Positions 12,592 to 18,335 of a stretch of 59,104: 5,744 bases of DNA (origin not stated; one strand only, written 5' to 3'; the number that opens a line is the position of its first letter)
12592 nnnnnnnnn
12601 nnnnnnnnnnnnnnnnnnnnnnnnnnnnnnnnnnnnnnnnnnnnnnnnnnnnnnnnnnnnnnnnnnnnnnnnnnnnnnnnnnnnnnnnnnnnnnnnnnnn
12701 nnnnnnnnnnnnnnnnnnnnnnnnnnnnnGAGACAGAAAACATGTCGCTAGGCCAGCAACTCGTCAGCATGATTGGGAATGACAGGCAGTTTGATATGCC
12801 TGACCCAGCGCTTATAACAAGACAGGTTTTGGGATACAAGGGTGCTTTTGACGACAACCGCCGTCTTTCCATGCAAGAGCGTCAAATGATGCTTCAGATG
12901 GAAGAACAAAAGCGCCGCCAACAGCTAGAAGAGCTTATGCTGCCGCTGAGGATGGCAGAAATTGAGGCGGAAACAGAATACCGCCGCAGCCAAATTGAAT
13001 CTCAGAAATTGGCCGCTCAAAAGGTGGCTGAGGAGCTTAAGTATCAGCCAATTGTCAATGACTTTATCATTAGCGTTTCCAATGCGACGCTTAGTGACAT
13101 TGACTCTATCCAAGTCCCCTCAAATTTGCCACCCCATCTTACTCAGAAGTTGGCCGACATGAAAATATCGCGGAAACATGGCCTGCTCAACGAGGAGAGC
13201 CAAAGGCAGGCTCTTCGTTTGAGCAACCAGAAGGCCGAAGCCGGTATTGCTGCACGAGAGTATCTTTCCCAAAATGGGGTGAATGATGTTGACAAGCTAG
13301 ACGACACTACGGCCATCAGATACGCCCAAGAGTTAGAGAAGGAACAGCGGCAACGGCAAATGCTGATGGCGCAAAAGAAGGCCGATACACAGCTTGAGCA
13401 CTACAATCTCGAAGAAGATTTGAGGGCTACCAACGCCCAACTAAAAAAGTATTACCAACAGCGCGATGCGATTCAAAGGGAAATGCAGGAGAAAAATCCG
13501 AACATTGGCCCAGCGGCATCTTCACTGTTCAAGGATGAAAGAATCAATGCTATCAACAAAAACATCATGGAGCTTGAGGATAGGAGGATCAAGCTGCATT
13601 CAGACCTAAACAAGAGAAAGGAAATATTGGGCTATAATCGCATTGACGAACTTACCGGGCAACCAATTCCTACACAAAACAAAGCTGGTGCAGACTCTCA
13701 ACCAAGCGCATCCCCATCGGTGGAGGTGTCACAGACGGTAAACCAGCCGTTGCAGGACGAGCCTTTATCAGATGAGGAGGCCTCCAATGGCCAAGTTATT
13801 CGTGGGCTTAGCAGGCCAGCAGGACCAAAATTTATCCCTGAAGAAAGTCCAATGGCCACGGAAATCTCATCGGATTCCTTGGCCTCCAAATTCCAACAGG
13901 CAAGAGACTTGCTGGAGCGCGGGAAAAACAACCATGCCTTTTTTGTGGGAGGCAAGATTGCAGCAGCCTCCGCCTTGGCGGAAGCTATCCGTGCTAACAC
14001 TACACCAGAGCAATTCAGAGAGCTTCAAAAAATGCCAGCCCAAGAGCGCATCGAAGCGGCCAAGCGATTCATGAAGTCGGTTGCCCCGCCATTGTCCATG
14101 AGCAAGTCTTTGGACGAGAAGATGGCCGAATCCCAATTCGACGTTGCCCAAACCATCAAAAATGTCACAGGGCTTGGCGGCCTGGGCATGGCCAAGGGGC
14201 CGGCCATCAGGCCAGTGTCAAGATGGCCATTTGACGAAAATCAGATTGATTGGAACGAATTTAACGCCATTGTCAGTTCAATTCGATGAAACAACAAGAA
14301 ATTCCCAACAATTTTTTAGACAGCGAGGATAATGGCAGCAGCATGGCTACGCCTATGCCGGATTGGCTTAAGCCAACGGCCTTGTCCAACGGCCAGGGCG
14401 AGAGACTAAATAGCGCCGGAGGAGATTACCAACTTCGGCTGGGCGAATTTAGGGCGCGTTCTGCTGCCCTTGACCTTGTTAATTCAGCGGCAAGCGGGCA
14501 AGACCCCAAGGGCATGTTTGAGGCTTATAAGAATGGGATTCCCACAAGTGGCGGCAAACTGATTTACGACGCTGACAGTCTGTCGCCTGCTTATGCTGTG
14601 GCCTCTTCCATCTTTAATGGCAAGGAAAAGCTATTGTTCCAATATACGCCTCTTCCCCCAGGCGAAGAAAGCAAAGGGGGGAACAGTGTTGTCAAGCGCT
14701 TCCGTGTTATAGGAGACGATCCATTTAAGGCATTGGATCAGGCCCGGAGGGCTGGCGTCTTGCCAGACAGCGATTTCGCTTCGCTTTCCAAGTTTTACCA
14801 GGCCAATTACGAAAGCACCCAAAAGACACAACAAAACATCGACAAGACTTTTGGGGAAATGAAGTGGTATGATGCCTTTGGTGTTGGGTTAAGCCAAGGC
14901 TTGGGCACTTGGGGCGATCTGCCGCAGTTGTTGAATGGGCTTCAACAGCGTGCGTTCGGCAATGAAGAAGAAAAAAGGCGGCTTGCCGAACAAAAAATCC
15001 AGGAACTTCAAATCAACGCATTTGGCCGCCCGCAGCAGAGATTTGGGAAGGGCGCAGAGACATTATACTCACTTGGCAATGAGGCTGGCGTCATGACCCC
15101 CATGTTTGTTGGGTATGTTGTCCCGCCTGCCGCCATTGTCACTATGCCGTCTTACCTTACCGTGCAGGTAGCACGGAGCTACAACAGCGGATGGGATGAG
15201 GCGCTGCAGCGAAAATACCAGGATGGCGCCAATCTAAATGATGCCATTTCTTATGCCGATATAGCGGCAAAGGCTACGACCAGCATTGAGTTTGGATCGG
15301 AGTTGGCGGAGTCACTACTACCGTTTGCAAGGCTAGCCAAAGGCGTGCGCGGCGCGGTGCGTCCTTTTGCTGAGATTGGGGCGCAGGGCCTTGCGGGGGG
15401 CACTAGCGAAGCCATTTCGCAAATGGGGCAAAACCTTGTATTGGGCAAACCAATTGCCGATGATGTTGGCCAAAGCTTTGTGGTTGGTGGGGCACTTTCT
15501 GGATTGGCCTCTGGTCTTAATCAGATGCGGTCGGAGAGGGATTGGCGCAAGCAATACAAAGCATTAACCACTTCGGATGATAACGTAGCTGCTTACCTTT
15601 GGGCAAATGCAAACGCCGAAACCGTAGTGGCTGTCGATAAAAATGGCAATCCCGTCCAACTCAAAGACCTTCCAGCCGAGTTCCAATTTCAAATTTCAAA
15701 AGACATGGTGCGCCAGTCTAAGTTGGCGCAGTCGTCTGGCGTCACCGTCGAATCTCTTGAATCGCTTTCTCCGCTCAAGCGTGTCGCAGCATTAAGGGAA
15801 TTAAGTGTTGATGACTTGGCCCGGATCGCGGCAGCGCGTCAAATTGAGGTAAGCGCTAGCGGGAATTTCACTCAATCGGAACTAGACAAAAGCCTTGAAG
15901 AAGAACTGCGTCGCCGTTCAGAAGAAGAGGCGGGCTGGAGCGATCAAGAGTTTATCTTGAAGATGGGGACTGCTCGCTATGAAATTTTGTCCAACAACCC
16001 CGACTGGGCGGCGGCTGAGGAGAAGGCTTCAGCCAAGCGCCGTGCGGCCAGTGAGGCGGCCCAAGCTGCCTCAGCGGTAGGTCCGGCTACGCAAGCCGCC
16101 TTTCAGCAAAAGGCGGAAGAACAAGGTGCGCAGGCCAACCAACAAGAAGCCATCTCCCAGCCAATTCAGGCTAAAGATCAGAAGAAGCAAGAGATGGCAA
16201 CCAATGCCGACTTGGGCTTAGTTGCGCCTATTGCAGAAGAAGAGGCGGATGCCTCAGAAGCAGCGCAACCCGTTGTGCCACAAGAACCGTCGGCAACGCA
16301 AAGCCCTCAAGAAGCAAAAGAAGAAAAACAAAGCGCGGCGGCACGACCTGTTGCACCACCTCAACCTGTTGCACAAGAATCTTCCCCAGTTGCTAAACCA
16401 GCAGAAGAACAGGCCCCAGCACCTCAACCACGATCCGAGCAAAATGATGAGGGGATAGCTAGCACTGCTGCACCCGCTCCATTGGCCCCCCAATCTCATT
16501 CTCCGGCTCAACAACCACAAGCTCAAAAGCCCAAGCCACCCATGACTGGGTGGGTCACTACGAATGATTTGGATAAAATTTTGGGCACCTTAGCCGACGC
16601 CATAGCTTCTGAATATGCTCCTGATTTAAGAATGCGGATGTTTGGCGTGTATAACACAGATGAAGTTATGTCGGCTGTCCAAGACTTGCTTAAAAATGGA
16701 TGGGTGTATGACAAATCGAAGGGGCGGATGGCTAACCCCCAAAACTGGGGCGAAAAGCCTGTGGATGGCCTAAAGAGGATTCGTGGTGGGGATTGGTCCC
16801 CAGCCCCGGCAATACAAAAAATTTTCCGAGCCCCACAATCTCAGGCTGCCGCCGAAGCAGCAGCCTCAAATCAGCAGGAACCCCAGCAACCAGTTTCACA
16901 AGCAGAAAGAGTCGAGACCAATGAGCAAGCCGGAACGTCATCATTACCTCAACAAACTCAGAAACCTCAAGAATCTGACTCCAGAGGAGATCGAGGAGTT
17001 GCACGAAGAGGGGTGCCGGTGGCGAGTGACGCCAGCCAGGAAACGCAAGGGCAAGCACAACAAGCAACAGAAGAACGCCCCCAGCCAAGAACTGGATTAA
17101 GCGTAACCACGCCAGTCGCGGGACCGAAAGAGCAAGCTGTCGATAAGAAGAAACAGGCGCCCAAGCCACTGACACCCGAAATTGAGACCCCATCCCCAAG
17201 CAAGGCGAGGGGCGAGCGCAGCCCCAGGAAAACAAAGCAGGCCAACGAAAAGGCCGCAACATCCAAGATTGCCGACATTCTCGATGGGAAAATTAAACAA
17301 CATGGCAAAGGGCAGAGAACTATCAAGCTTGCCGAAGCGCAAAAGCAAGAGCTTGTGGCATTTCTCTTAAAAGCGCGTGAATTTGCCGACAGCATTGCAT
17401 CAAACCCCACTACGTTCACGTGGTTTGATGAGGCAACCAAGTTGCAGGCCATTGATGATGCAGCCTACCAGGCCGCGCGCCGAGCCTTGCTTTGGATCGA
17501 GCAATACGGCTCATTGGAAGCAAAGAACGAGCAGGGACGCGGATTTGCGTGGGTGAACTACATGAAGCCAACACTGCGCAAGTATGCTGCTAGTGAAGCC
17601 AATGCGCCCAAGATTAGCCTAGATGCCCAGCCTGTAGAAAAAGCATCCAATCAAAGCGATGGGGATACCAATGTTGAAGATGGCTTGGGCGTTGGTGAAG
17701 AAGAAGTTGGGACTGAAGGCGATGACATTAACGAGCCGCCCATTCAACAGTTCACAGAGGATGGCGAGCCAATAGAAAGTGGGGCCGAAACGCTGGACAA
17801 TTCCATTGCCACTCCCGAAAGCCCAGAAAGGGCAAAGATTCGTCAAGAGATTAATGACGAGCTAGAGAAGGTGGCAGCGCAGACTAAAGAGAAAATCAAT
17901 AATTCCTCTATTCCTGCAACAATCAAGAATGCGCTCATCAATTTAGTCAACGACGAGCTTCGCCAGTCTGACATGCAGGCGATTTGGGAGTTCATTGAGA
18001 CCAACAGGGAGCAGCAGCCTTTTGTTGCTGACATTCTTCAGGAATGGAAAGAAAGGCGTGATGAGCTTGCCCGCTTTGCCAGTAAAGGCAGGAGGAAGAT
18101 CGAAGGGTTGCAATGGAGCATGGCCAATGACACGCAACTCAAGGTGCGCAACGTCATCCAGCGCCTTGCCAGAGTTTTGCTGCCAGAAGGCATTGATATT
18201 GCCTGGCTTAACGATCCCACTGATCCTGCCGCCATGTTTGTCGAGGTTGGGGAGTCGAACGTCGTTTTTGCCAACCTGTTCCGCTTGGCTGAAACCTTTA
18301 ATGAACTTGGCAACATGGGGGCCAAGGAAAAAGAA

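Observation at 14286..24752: A 3,488-aa polyvalent protein with two kinase-like modules and an ART-like module occupies 18 percent of the genome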

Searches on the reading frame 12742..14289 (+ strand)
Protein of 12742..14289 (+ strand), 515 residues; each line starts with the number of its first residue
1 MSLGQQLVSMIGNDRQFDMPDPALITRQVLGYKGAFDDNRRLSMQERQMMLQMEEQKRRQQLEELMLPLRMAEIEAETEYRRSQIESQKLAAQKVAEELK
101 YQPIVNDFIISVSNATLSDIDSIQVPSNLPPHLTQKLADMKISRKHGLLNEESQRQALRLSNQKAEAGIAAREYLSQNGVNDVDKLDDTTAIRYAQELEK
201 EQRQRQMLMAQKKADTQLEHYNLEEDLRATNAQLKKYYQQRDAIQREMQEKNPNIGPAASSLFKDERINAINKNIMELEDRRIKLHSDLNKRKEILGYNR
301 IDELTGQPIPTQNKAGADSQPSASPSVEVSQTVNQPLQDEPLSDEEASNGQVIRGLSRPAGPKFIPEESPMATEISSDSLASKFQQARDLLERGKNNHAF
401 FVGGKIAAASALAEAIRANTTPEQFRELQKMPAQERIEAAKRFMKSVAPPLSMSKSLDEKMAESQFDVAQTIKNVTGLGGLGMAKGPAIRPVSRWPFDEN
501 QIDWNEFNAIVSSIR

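Call 21: search_protein_families(library=phrogs, proteins=[window:12742-14289:+], max_evalue=0.001)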
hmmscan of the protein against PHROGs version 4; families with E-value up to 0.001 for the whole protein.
window:12742-14289:+ (515 aa): 0 families

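Call 77: search_protein_families(library=pfam, proteins=[window:12742-14289:+], max_evalue=0.01)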
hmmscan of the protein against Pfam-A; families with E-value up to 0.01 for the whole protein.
window:12742-14289:+ (515 aa): 0 families

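Call 96: search_protein_families(library=phrogs, proteins=[window:12742-14289:+], max_evalue=1)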
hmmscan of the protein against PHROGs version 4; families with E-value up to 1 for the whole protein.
window:12742-14289:+ (515 aa): 0 families

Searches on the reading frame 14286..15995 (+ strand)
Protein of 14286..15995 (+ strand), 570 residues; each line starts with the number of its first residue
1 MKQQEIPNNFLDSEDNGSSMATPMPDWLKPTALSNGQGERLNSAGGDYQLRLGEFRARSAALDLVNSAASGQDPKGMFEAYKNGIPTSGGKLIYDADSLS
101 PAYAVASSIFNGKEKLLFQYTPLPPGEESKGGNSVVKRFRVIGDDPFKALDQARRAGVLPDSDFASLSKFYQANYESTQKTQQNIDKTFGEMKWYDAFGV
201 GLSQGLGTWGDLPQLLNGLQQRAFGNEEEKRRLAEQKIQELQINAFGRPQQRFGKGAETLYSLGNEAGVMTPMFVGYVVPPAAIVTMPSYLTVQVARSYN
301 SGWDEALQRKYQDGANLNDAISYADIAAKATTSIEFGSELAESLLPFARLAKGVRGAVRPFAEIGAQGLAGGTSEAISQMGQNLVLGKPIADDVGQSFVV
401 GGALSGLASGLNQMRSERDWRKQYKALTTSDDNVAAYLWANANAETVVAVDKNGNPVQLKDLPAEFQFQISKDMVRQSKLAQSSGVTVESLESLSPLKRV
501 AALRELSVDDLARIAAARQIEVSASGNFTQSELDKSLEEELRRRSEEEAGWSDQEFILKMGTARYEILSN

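Call 19: search_protein_families(library=pfam, proteins=[window:14286-15995:+], max_evalue=10)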
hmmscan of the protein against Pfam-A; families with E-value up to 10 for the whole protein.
window:14286-15995:+ (570 aa): 0 families

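Call 68: search_dna_similar(query=window:14286-15995:+, collection=phages, mode=protein, max_rows=15, max_evalue=0.01)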
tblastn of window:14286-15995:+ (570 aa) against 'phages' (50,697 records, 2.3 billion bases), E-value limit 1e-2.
No match.

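Call 96: search_protein_families(library=phrogs, proteins=[window:14286-15995:+], max_evalue=1)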
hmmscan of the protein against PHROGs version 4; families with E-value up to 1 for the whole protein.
window:14286-15995:+ (570 aa): 1 family
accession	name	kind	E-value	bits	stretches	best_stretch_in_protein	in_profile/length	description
phrog_32895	-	unknown function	0.0014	17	1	355-406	205-256/1723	-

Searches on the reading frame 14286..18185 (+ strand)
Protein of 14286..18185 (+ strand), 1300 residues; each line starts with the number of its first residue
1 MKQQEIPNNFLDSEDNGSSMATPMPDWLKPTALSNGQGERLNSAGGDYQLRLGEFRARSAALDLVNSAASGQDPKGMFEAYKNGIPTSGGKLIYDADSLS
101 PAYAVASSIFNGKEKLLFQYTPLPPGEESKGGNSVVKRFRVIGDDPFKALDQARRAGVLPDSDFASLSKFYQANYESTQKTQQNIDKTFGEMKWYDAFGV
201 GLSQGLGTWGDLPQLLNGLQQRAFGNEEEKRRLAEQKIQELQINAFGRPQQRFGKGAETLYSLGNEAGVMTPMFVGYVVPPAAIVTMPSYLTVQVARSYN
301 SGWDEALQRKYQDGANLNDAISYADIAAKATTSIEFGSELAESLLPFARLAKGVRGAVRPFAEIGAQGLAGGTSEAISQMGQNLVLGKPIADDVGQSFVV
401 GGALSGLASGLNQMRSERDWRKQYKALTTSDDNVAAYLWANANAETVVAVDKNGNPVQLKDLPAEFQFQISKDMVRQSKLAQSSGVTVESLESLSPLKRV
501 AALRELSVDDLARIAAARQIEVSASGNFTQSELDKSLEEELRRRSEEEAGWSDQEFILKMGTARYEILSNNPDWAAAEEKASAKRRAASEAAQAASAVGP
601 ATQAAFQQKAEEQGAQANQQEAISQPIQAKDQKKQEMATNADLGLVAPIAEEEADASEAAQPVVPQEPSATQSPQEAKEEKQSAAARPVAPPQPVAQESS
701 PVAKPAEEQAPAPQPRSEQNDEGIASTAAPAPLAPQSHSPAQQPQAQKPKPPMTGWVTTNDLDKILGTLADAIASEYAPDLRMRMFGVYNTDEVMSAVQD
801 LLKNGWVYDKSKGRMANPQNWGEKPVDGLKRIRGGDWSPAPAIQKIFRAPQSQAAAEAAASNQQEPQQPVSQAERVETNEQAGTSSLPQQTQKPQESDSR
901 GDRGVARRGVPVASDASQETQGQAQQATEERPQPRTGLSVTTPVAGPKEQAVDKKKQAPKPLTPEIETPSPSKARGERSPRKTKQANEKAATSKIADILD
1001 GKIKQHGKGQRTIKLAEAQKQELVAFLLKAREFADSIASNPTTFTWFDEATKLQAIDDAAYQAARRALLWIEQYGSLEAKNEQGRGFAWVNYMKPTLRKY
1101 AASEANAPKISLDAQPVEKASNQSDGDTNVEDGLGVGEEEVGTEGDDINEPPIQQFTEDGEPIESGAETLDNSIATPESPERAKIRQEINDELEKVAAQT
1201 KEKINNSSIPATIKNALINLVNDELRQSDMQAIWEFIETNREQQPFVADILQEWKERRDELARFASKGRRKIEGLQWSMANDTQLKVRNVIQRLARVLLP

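Call 95: search_solved_structures(query=window:14286-18185:+, max_evalue=10)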
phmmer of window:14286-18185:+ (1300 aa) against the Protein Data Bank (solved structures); distinct sequences matched with E-value up to 10: 1.
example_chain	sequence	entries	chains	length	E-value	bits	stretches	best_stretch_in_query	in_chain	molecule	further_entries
8sku_A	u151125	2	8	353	9.1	7.3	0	899-973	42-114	Immunoglobulin heavy constant alpha 1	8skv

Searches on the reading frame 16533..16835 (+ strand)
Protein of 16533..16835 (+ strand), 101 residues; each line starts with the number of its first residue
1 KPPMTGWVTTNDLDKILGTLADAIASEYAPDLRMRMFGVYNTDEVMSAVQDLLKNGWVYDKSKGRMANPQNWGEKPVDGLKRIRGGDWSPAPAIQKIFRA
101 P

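Call 19: search_protein_families(library=pfam, proteins=[window:16533-16835:+], max_evalue=10)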
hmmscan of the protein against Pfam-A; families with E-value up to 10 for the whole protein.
window:16533-16835:+ (101 aa): 1 family
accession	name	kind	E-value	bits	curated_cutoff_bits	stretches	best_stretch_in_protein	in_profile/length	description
PF20085.5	TGL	-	0.1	12.3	23.7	1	37-99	47-107/245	Protein-glutamine gamma-glutamyltransferase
